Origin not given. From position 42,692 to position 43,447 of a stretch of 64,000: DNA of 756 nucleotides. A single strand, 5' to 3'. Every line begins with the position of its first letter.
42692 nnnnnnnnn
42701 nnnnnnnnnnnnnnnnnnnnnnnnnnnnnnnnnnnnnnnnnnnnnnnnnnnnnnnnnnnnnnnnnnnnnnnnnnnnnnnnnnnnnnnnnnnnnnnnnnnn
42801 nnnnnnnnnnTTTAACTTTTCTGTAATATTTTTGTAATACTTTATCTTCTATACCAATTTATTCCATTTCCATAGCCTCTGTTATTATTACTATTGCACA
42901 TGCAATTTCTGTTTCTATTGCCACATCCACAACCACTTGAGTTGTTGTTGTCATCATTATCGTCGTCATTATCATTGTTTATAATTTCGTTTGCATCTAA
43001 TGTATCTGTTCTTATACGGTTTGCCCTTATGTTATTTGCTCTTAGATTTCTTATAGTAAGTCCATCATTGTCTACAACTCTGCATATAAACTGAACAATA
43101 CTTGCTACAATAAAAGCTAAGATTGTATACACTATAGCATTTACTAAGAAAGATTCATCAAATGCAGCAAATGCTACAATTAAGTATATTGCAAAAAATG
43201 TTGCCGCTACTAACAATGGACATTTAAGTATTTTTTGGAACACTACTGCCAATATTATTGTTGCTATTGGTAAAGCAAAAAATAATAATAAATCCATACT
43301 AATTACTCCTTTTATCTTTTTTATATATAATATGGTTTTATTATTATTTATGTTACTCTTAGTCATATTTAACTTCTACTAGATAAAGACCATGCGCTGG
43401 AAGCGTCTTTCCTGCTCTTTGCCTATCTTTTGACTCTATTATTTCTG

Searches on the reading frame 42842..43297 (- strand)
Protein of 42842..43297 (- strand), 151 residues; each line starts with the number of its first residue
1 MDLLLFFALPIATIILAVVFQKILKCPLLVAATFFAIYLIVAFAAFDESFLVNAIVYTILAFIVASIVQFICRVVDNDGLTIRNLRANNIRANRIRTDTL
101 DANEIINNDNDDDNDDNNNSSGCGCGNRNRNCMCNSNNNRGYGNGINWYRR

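Call 59: search_protein_families(library=pfam, proteins=[window:42842-43297:-], max_evalue=0.01)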
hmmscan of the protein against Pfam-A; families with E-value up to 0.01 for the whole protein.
window:42842-43297:- (151 aa): 2 families
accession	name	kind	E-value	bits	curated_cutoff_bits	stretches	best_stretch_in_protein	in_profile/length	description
PF10852.13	DUF2651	-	1.9e-07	32.1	25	1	4-73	1-70/73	Protein of unknown function (DUF2651)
PF23188.1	THU_Piezo1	-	0.0054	17.3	27.2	1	13-78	11-74/121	Piezo1-like, transmembrane helical unit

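Call 76: find_homologous_proteins(query=window:42842-43297:-, max_evalue=0.001)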
Query window:42842-43297:- (151 aa): 832 proteins with E <= 0.001 among 901 candidates; the best 120 are listed.
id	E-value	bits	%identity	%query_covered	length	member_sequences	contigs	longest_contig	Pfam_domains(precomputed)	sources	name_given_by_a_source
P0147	3.2e-89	314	97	100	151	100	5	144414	PF10852.15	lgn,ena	-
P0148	7.3e-73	261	83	100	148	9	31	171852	PF10852.15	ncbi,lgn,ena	-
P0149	7.4e-73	261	85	100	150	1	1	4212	PF10852.15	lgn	-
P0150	1.8e-71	257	82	100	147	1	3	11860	PF10852.15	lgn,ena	-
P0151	1.8e-71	257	83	100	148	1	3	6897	PF10852.15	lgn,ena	-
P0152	2.1e-71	257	95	70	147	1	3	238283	PF10852.15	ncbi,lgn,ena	-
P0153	6.4e-71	255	81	100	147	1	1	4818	PF10852.15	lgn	-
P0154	6.8e-71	255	83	100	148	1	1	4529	PF10852.15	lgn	-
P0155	1.3e-70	254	94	70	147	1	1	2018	PF10852.15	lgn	-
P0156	3.2e-70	253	81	100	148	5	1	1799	PF10852.15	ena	-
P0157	4.5e-70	252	94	70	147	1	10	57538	PF10852.15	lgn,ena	-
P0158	1.1e-69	251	93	70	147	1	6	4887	PF10852.15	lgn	-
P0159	3.6e-69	249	91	70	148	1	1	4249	PF10852.15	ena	-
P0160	6.4e-69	249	91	70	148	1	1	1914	PF10852.15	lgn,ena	-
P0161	7.0e-69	249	77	100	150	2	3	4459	PF10852.15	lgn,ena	-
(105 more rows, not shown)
